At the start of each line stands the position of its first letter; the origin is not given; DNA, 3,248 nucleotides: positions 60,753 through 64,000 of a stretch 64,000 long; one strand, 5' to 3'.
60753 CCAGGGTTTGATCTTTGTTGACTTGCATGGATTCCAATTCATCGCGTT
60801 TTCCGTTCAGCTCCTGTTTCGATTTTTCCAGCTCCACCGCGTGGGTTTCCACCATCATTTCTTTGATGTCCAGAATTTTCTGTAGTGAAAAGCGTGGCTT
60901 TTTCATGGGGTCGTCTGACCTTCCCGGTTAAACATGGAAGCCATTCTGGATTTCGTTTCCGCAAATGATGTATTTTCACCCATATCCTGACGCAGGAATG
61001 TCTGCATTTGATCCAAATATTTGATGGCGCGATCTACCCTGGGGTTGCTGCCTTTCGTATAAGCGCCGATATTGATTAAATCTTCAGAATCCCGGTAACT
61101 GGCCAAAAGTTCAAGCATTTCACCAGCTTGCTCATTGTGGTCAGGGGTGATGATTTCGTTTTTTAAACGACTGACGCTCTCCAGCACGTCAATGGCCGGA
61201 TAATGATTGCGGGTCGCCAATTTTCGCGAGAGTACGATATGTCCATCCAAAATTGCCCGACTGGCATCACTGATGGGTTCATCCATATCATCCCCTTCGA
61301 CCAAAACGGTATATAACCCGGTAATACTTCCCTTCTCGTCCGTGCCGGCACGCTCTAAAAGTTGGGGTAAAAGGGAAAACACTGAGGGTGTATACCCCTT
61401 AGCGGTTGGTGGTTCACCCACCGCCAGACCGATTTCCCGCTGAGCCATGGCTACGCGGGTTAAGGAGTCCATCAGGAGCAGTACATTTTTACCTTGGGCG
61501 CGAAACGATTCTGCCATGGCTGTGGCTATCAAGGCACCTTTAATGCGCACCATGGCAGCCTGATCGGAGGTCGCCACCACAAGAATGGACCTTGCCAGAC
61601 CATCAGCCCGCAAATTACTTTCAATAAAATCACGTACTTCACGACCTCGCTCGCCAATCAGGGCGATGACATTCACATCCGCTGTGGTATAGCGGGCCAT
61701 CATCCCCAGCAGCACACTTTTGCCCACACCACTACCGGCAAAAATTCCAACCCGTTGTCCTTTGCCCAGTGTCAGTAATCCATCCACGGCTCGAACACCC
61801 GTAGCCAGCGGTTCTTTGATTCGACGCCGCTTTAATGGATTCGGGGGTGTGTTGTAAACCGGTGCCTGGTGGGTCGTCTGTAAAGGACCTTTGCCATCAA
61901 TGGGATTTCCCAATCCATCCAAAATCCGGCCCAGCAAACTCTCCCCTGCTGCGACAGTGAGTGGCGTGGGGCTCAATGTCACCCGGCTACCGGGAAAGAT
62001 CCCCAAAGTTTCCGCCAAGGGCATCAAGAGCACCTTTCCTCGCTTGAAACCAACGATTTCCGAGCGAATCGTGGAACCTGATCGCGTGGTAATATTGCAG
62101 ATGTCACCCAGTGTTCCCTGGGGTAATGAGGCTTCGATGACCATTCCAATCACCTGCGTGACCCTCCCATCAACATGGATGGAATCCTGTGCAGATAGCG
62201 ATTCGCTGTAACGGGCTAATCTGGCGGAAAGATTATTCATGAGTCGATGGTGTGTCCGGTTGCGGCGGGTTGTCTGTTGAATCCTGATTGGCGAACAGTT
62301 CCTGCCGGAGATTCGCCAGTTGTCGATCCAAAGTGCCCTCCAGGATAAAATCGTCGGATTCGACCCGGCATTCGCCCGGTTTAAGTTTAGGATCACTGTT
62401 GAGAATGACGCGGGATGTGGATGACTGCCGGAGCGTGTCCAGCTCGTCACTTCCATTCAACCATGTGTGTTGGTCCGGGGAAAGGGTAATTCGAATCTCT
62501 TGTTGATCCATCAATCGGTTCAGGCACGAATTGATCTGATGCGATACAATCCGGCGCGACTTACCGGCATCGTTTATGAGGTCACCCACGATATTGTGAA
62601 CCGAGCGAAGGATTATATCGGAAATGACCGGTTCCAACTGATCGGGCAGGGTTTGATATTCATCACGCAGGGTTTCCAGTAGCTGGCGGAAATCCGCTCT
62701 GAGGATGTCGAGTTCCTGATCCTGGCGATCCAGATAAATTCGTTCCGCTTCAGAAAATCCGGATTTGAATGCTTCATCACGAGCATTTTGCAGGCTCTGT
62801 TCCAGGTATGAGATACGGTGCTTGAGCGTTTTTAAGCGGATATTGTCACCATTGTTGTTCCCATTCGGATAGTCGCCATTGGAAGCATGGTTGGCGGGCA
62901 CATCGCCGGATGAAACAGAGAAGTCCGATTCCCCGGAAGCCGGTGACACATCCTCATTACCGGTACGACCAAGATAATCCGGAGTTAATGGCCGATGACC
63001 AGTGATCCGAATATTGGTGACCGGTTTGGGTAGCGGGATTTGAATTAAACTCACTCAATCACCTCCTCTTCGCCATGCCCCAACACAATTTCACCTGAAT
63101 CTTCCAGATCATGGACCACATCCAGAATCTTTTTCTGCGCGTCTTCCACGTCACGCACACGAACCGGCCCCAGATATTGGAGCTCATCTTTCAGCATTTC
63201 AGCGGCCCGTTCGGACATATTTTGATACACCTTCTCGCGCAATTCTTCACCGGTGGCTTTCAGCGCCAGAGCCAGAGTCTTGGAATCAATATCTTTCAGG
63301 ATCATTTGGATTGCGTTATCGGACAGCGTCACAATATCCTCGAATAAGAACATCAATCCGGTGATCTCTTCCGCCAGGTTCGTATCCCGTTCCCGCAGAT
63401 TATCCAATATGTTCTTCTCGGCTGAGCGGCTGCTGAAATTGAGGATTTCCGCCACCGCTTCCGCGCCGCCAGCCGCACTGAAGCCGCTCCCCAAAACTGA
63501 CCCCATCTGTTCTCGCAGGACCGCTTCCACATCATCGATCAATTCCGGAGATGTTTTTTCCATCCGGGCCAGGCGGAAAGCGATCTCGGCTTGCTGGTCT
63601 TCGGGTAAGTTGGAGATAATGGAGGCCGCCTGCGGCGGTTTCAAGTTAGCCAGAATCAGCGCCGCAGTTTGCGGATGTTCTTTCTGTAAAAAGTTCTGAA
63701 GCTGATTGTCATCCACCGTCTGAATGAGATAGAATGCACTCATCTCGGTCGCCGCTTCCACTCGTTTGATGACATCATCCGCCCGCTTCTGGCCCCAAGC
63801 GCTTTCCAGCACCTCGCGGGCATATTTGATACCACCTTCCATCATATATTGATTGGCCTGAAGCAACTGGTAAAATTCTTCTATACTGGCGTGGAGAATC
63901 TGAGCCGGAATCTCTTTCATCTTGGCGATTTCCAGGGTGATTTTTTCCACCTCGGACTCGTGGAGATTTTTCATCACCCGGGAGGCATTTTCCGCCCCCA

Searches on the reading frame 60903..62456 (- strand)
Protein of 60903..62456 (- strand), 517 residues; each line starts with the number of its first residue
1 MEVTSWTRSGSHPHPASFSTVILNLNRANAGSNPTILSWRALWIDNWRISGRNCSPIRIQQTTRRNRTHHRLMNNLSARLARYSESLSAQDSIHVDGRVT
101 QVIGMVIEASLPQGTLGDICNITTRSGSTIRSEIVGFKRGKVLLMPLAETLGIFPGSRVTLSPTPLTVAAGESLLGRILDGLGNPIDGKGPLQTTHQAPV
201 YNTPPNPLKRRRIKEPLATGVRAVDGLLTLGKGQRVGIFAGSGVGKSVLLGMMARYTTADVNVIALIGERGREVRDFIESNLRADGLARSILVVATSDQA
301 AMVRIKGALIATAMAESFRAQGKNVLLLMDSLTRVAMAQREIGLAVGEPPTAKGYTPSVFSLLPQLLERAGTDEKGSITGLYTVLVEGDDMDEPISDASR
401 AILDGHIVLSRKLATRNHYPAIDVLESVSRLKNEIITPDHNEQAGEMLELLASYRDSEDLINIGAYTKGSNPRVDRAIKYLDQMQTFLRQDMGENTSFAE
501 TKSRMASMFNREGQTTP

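Call 16: search_protein_families(library=pfam, proteins=[window:60903-62456:-], max_evalue=0.001)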
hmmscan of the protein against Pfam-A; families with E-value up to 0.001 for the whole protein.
window:60903-62456:- (517 aa): 3 families
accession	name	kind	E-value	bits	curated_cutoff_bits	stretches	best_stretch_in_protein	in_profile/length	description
PF00006.31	ATP-synt_ab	-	7.7e-88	294.1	29.5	1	220-429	1-213/213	ATP synthase alpha/beta family, nucleotide-binding domain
PF18269.6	T3SS_ATPase_C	-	4.1e-25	87.9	22.7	1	437-506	2-71/72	T3SS EscN ATPase C-terminal domain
PF02874.29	ATP-synt_ab_N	-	1.6e-06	28.9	20.9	1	99-160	1-66/69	ATP synthase alpha/beta family, beta-barrel domain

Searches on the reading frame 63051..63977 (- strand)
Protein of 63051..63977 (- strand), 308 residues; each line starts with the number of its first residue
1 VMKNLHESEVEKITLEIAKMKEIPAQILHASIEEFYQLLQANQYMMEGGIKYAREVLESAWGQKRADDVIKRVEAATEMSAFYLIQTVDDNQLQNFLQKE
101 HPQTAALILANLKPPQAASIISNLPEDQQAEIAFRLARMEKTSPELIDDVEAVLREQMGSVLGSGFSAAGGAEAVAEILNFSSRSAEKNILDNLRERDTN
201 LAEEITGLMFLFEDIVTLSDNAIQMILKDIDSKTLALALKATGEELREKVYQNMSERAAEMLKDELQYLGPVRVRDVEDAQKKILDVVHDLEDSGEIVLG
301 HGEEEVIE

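Call 16: search_protein_families(library=pfam, proteins=[window:63051-63977:-], max_evalue=0.001)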
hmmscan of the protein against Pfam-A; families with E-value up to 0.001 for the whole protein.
window:63051-63977:- (308 aa): 4 families
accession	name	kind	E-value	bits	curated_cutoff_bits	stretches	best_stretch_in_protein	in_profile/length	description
PF01706.21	FliG_C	-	1.1e-45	154.8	23.3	2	192-299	1-108/108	FliG C-terminal domain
PF14842.11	FliG_N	-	5.5e-32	110.9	25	2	2-80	24-102/104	FliG N-terminal domain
PF14841.11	FliG_M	-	2.4e-28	98.6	25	1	91-162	2-73/76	FliG middle domain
PF03448.22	MgtE_N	-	4.6e-06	27.5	25.9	1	77-133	26-82/102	MgtE intracellular N domain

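Call 52: find_encoding_contigs(protein=window:63051-63977:-, flank=10000, max_places=3)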
Protein window:63051-63977:- (308 aa): no gene with exactly this product is on record in the collection.
